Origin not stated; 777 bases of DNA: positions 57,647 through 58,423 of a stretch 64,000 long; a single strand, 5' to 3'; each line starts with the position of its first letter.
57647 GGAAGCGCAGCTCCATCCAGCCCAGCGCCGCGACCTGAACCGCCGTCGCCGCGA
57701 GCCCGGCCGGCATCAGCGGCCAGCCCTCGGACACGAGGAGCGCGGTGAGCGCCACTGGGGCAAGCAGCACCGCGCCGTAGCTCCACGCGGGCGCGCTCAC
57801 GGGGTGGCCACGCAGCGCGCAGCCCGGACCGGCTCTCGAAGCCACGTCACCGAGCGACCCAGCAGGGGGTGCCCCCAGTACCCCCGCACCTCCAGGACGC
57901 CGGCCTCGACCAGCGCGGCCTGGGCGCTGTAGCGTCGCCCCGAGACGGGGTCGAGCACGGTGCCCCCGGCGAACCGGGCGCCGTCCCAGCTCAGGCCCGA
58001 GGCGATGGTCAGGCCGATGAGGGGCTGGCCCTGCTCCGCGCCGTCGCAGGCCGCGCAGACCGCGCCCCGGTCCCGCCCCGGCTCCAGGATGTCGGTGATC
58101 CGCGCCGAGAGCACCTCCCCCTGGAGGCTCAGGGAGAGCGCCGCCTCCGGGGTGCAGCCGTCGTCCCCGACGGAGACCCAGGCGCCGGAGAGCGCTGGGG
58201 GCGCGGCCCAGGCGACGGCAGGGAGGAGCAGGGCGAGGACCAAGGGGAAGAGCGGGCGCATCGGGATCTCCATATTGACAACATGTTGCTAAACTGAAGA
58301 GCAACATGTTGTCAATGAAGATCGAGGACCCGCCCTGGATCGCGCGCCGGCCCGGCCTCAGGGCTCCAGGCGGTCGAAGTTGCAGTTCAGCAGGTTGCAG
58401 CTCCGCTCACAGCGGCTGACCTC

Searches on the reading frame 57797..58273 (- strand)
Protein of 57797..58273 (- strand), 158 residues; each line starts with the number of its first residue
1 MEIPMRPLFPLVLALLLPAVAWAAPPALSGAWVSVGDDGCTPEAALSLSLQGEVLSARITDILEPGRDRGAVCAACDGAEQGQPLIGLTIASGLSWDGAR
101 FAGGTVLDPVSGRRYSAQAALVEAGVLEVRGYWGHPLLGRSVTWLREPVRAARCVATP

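Call 18: search_protein_families(library=pfam, proteins=[window:57797-58273:-], max_evalue=0.001)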
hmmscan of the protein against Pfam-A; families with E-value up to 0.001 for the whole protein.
window:57797-58273:- (158 aa): 1 family
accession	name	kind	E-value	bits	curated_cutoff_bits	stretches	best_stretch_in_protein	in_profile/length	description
PF09917.15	DUF2147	-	6.1e-18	65.9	27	1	44-146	12-112/112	Uncharacterized protein conserved in bacteria (DUF2147)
